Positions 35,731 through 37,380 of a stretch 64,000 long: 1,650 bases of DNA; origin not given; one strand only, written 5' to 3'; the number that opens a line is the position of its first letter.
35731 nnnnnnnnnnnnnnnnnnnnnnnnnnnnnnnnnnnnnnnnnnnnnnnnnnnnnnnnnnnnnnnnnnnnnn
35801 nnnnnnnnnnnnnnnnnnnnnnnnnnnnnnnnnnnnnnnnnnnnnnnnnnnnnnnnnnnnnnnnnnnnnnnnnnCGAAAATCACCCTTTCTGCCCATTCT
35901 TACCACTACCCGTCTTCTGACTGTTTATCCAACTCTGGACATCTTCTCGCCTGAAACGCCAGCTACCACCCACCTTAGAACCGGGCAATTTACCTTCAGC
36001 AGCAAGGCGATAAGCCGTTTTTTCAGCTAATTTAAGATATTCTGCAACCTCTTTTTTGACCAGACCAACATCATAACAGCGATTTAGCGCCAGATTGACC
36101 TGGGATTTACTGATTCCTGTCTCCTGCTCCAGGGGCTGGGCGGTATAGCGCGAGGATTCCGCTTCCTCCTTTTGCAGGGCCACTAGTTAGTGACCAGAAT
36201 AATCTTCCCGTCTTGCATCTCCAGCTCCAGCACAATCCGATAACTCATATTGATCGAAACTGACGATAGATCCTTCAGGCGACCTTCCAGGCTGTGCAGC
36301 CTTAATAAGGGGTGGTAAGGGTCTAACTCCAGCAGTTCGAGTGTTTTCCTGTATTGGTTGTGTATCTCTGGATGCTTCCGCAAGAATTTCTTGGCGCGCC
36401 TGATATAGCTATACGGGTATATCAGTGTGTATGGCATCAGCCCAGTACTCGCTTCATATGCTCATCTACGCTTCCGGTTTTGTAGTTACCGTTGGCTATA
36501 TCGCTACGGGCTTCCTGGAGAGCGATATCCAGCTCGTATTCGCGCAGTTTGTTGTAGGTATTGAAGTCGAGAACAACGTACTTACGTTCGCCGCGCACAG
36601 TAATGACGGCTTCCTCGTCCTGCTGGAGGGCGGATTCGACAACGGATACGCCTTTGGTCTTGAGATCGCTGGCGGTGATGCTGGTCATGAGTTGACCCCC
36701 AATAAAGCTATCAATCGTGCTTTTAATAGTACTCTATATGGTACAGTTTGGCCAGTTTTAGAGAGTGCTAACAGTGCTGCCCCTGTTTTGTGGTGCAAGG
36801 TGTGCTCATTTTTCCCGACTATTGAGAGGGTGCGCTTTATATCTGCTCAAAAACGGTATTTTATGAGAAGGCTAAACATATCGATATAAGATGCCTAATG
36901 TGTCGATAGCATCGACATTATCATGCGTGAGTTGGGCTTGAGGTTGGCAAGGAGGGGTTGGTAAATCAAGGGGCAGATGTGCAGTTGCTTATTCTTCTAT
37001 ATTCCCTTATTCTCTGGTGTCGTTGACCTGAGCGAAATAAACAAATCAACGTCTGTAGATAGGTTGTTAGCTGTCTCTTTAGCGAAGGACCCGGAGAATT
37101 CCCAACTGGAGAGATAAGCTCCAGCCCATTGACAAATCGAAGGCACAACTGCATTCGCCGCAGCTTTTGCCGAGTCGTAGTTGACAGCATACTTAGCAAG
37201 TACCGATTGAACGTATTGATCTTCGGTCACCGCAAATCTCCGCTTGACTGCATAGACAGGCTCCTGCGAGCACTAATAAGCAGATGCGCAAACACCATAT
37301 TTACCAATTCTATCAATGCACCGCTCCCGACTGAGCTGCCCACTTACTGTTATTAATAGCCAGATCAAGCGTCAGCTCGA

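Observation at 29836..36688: Compact minus-strand array: Phd/RelE TA - excisionase-type HTH - MmeI/PglX-like N6A methyltransferase - ResIII-like helicase - T5orf172 protein (YeeABC-like candidate defense system)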

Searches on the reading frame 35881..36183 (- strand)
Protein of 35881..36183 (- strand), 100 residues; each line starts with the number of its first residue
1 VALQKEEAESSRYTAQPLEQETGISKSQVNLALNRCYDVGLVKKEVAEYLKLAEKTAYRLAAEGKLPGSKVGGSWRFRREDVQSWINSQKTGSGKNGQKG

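Call 5: search_protein_families(library=pfam, proteins=[window:35881-36183:-], max_evalue=0.01)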
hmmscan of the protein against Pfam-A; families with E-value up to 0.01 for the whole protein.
window:35881-36183:- (100 aa): 3 families
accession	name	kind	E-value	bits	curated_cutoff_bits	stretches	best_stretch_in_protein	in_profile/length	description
PF12728.13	HTH_17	-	1.9e-16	60.5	27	1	44-89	5-50/51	Helix-turn-helix domain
PF01978.25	TrmB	-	0.00087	19.5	25.6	0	11-48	21-58/68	Sugar-specific transcriptional regulator TrmB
PF12802.13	MarR_2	-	0.0011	19.6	27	1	15-45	23-53/61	MarR family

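Call 6: search_protein_families(library=padloc, proteins=[window:35881-36183:-], max_evalue=0.01)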
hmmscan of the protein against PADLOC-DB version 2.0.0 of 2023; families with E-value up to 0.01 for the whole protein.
window:35881-36183:- (100 aa): 2 families
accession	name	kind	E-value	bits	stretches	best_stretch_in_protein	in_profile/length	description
PDLC04133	mad1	-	6.2e-10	37.2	1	44-87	9-52/60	mads_1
PDLC04515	PDC-M21A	-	1.2e-09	36.1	1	4-52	44-92/205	-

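Call 8: search_protein_families(library=ncbifam, proteins=[window:35881-36183:-], max_evalue=0.01)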
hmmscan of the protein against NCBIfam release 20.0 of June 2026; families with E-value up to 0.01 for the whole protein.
window:35881-36183:- (100 aa): 6 families
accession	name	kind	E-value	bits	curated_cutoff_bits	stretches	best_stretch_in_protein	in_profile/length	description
NF047737.1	antiphage_MADS1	equivalog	4.9e-19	68.3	80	1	44-86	7-49/49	methylation-associated defense system helix-turn-helix domain-containing protein MAD1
TIGR01764.1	excise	domain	4e-13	49.5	28.8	1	44-86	5-47/49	excisionase family DNA-binding protein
NF033787.1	HTH_BldC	subfamily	8e-05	22.4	77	1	41-84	3-47/49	BldC family transcriptional regulator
NF040939.2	trans_reg_lrs14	equivalog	0.0013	18.8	90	1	11-48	35-72/103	Lrs14 family HTH-type transcriptional regulator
NF053606.1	Sta1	subfamily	0.0045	17.1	80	1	10-50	32-72/100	Sta1 family transcriptional regulator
NF033518.0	transpos_IS607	equivalog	0.0073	15.8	110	1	44-91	1-49/187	IS607 family transposase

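Call 76: search_dna_similar(query=window:35881-36183:-, collection=plasmids, mode=protein, max_rows=15, max_evalue=0.001)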
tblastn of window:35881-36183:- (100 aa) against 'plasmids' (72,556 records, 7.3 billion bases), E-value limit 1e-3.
Records with a match: 1289; places in all: 1302; records where one place covers at least 80% of the query: 39.
Best place of each record, by identity: 60-80% 3; <60% 1286.
By first word of the organism name: Klebsiella 1081; Enterobacter 78; Escherichia 29; Salmonella 20; Acinetobacter 16; Raoultella 9; Providencia 6; Citrobacter 6; Rhizobium 5; Sinorhizobium 5; and 26 more.
By predicted mobility (MOB-suite, as given by PLSDB): conjugative 920; non-mobilizable 295; mobilizable 74.
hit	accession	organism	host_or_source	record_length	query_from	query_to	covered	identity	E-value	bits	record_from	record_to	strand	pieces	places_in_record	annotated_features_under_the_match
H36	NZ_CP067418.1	Aeromonas media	cell culture,water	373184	41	96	56%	56.1%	2e-12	68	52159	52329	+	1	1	helix-turn-helix domain-containing protein | SNF2-related protein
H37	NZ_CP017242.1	Rhizobium etli 8C-3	Phaseolus vulgaris,cell culture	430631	41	86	46%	67.4%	5e-15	76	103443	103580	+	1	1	helix-turn-helix domain-containing protein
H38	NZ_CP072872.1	Rhizobium sp. NLR16a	lentil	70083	35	86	52%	59.6%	1e-12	69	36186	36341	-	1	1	helix-turn-helix domain-containing protein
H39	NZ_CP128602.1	Roseibium aggregatum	cell culture,marine biofilms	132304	26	99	74%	41.0%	9e-12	66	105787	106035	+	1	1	helix-turn-helix domain-containing protein | DNA adenine methylase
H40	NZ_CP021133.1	Pseudomonas fragi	cell culture,meat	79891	17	95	79%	38.0%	3e-11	65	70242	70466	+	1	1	helix-turn-helix domain-containing protein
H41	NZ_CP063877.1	Klebsiella quasipneumoniae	Manis javanica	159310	16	95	80%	37.5%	1e-10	63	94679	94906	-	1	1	helix-turn-helix domain-containing protein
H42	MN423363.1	Klebsiella pneumoniae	-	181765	16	95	80%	37.5%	1e-10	63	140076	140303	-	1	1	putative phage protein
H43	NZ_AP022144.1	Klebsiella quasipneumoniae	-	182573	16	95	80%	37.5%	1e-10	63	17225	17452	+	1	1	helix-turn-helix domain-containing protein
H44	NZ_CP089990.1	Klebsiella pneumoniae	Homo sapiens,pure culture,sputum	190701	16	95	80%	37.5%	1e-10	63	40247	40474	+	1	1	helix-turn-helix domain-containing protein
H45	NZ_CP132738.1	Klebsiella pneumoniae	-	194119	16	95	80%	37.5%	1e-10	63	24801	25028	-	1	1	helix-turn-helix domain-containing protein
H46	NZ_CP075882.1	Klebsiella michiganensis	Homo sapiens,blood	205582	16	95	80%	37.5%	1e-10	63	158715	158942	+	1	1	helix-turn-helix domain-containing protein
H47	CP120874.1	Klebsiella pneumoniae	Homo sapiens,Plasmid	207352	16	95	80%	37.5%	1e-10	63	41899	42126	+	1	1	helix-turn-helix domain-containing protein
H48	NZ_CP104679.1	Klebsiella pneumoniae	Homo sapiens,urine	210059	16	95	80%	37.5%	1e-10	63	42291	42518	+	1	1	helix-turn-helix domain-containing protein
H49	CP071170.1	Klebsiella pneumoniae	Homo sapiens,pure culture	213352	16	95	80%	37.5%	1e-10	63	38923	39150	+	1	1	helix-turn-helix domain-containing protein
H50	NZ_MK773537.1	Klebsiella pneumoniae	-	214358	16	95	80%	37.5%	1e-10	63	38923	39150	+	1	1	helix-turn-helix domain-containing protein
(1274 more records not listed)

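Call 77: get_annotated_region(hit=H43, flank=7000)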
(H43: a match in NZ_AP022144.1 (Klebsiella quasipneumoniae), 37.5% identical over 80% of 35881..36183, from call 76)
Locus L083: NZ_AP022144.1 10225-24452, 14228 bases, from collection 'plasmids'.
description: Klebsiella quasipneumoniae strain WP5-S18-ESBL-05 plasmid pWP5-S18-ESBL-05_2, complete sequence
organism: Klebsiella quasipneumoniae (NCBI taxid 1463165)
taxonomy: Bacteria; Pseudomonadota; Gammaproteobacteria; Enterobacterales; Enterobacteriaceae; Klebsiella; Klebsiella quasipneumoniae
host: -; source: -; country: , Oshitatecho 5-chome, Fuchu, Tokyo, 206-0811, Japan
typing (MOB-suite, as given by PLSDB): conjugative; replicon IncFIB; relaxase MOBH; mating-pair formation MPF_F
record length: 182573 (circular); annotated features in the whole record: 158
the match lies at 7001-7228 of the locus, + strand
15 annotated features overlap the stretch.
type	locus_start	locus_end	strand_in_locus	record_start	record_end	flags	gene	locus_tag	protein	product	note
CDS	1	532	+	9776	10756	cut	-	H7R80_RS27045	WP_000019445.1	IS5-like element ISKpn26 family transposase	GO:0006313 - DNA transposition [Evidence IEA]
CDS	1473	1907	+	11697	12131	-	pcoE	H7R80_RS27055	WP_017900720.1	copper resistance system metallochaperone PcoE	-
CDS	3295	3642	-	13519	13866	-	tnpB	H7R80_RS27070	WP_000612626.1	IS66 family insertion sequence element accessory protein TnpB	-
CDS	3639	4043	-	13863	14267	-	-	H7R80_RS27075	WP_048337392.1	transposase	GO:0006313 - DNA transposition [Evidence IEA]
CDS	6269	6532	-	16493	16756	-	-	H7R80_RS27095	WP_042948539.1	transposase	GO:0006313 - DNA transposition [Evidence IEA]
CDS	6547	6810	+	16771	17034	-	-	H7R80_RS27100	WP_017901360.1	hypothetical protein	-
CDS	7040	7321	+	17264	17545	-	-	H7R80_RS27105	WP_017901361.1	helix-turn-helix domain-containing protein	-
predicted_resistance_gene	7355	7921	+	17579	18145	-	hsp20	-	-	small heat shock protein sHSP20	predicted by amrfinderplus; class ; identity 97.35%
predicted_resistance_gene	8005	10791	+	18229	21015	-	clpK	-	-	heat shock survival AAA family ATPase ClpK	predicted by amrfinderplus; class ; identity 98.6%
CDS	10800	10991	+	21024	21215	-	-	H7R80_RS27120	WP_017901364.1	hypothetical protein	-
CDS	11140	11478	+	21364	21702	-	-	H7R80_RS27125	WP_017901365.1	GGDEF domain-containing protein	-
CDS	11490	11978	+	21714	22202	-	-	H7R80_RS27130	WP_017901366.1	phosphate-starvation-inducible PsiE family protein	-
CDS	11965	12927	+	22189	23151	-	-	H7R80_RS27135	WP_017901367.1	zinc metalloprotease HtpX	-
CDS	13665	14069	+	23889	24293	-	-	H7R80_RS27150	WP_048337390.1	transposase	GO:0006313 - DNA transposition [Evidence IEA]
CDS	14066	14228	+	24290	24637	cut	tnpB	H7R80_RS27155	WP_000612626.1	IS66 family insertion sequence element accessory protein TnpB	-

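Call 78: get_annotated_region(hit=H36, flank=7000)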
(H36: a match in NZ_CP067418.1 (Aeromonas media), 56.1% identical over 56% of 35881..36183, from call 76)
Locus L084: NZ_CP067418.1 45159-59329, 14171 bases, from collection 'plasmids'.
description: Aeromonas media strain E31 plasmid pE31A, complete sequence
organism: Aeromonas media (NCBI taxid 651)
taxonomy: Bacteria; Pseudomonadota; Gammaproteobacteria; Aeromonadales; Aeromonadaceae; Aeromonas; Aeromonas media
host: -; source: cell culture,water; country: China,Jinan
typing (MOB-suite, as given by PLSDB): non-mobilizable; replicon IncU
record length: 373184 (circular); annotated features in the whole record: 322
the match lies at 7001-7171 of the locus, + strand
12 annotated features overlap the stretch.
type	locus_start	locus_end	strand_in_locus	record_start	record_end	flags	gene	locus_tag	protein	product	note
CDS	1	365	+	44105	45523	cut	-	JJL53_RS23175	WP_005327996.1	IS66-like element ISUnCu16 family transposase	GO:0006313 - DNA transposition [Evidence IEA]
CDS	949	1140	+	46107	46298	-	-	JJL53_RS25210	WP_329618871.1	hypothetical protein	-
CDS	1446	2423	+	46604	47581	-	-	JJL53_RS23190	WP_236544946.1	integrase arm-type DNA-binding domain-containing protein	-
CDS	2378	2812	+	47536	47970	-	-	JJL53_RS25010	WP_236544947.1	hypothetical protein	-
CDS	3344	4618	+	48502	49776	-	-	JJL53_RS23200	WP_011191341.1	IS4-like element ISApu2 family transposase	GO:0006313 - DNA transposition [Evidence IEA]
CDS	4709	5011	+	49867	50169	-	-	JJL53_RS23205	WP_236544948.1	winged helix-turn-helix transcriptional regulator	-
CDS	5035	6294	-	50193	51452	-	umuC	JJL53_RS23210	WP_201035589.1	translesion error-prone DNA polymerase V subunit UmuC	GO:0006281 - DNA repair [Evidence IEA]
CDS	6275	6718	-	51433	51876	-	umuD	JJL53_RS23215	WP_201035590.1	translesion error-prone DNA polymerase V autoproteolytic subunit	-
CDS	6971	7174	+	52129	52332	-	-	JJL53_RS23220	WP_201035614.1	helix-turn-helix domain-containing protein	-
CDS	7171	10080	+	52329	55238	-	-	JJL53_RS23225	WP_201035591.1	SNF2-related protein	-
CDS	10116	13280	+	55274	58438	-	-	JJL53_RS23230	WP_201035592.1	DNA methyltransferase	GO:0006306 - DNA methylation [Evidence IEA]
CDS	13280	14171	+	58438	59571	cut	-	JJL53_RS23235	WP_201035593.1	AAA family ATPase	-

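Call 84: search_protein_families(library=phrogs, proteins=[window:35881-36183:-], max_evalue=0.001)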
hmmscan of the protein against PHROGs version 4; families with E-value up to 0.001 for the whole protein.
window:35881-36183:- (100 aa): 9 families
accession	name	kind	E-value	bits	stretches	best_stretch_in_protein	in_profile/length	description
phrog_66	-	integration and excision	4.6e-11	44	1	43-98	96-152/412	excisionase and transcriptional regulator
phrog_15534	-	DNA, RNA and nucleotide metabolism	1.6e-08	36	1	31-90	37-92/93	HTH DNA binding protein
phrog_1840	-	integration and excision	1.8e-07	32.5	1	44-88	10-55/90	excisionase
phrog_6401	-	DNA, RNA and nucleotide metabolism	2.3e-07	31.6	1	43-91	12-61/64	DNA binding protein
phrog_10045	-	DNA, RNA and nucleotide metabolism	6.3e-06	27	1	43-85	23-66/74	HTH DNA binding protein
phrog_7338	-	unknown function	4.5e-05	24.6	1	41-91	31-82/87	-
phrog_668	-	DNA, RNA and nucleotide metabolism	9.9e-05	23.1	1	37-91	60-115/181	HTH DNA binding protein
phrog_597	-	DNA, RNA and nucleotide metabolism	0.00023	22.2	1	41-98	113-172/200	DNA binding protein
phrog_25262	-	unknown function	0.00059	20.8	1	41-93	35-88/106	-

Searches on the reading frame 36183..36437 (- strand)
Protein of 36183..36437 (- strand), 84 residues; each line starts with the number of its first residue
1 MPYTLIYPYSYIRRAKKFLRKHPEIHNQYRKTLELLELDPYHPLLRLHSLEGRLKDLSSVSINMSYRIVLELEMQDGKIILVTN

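Call 5: search_protein_families(library=pfam, proteins=[window:36183-36437:-], max_evalue=0.01)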
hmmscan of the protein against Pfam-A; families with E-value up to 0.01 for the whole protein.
window:36183-36437:- (84 aa): 1 family
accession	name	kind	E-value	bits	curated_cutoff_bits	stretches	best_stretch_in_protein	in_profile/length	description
PF05015.19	HigB-like_toxin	-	0.0027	18.6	27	1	44-76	50-80/91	RelE-like toxin of type II toxin-antitoxin system HigB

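Call 6: search_protein_families(library=padloc, proteins=[window:36183-36437:-], max_evalue=0.01)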
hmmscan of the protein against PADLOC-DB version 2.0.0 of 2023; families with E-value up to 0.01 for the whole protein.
window:36183-36437:- (84 aa): 0 families

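Call 8: search_protein_families(library=ncbifam, proteins=[window:36183-36437:-], max_evalue=0.01)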
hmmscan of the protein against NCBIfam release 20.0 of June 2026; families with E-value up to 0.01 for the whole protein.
window:36183-36437:- (84 aa): 1 family
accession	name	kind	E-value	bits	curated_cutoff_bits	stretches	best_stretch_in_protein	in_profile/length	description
TIGR00053.1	TIGR00053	subfamily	0.00041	20.9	87.25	1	4-82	3-82/92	YafQ family addiction module toxin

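Call 75: search_dna_similar(query=window:36183-36437:-, collection=plasmids, mode=protein, max_rows=12, max_evalue=0.001)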
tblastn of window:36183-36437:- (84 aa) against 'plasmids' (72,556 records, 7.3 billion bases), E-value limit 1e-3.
Records with a match: 2; places in all: 2; records where one place covers at least 80% of the query: 2.
Best place of each record, by identity: <60% 2.
By first word of the organism name: Picosynechococcus 1; Gloeothece 1.
By predicted mobility (MOB-suite, as given by PLSDB): non-mobilizable 1; conjugative 1.
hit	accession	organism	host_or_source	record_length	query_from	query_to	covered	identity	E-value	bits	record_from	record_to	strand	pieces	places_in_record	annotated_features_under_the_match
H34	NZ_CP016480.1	Picosynechococcus sp. PCC 7117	cell culture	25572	5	72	81%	36.8%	3e-8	55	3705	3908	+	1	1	type II toxin-antitoxin system mRNA interferase toxin, RelE/StbE ...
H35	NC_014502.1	Gloeothece verrucosa PCC 7822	fresh water in rice field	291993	5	72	81%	30.9%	1e-4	45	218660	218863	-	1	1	type II toxin-antitoxin system mRNA interferase toxin, RelE/StbE ...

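Call 79: get_annotated_region(hit=H34, flank=600)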
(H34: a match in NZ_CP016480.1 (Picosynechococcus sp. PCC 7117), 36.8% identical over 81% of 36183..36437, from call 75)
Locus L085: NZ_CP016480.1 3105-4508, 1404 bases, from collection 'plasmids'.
description: Picosynechococcus sp. PCC 7117 plasmid unnamed3, complete sequence
organism: Picosynechococcus sp. PCC 7117 (NCBI taxid 195498)
taxonomy: Bacteria; Cyanobacteriota; Cyanophyceae; Chroococcales; Geminocystaceae; Picosynechococcus; Picosynechococcus sp. PCC 7117
host: -; source: cell culture; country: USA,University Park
typing (MOB-suite, as given by PLSDB): non-mobilizable
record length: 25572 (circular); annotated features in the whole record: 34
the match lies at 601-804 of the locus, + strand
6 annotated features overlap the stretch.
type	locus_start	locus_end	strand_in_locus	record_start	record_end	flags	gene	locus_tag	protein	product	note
CDS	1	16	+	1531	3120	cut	-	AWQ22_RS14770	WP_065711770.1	class I SAM-dependent DNA methyltransferase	-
CDS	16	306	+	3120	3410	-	-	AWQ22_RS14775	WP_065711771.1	nucleotidyltransferase family protein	-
CDS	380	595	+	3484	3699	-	-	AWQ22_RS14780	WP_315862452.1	hypothetical protein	-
CDS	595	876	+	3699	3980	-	-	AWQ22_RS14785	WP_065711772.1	type II toxin-antitoxin system mRNA interferase toxin, RelE/StbE family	-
CDS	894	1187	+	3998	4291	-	-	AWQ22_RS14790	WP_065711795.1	nucleotidyltransferase family protein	-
CDS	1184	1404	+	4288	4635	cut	-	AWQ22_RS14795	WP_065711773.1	HepT-like ribonuclease domain-containing protein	-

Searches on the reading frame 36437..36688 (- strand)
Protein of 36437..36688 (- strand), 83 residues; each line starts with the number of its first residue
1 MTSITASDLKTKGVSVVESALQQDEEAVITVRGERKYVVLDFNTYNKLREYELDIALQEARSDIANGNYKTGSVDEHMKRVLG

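Call 5: search_protein_families(library=pfam, proteins=[window:36437-36688:-], max_evalue=0.01)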
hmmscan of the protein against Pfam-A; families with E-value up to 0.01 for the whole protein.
window:36437-36688:- (83 aa): 1 family
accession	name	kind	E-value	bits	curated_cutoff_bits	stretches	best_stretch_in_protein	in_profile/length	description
PF02604.26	PhdYeFM_antitox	-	2.4e-08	34.1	29.8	1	1-62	1-61/74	Antitoxin Phd_YefM, type II toxin-antitoxin system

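Call 6: search_protein_families(library=padloc, proteins=[window:36437-36688:-], max_evalue=0.01)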
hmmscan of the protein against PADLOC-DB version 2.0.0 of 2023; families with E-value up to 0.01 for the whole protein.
window:36437-36688:- (83 aa): 0 families

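Call 8: search_protein_families(library=ncbifam, proteins=[window:36437-36688:-], max_evalue=0.01)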
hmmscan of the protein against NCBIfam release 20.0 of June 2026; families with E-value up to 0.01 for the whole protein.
window:36437-36688:- (83 aa): 1 family
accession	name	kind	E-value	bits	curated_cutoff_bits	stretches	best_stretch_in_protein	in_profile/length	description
TIGR01552.1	phd_fam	subfamily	0.00022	20.5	20.8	1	3-53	1-50/53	type II toxin-antitoxin system prevent-host-death family antitoxin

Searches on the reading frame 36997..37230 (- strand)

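Call 49: search_protein_families(library=pfam, proteins=[window:36997-37230:-], max_evalue=0.05)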
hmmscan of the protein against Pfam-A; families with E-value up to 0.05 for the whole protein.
window:36997-37230:- (77 aa): 1 family
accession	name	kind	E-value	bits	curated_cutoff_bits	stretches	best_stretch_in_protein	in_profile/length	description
PF01909.29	NTP_transf_2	-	0.036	14.9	21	1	46-72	20-45/93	Nucleotidyltransferase domain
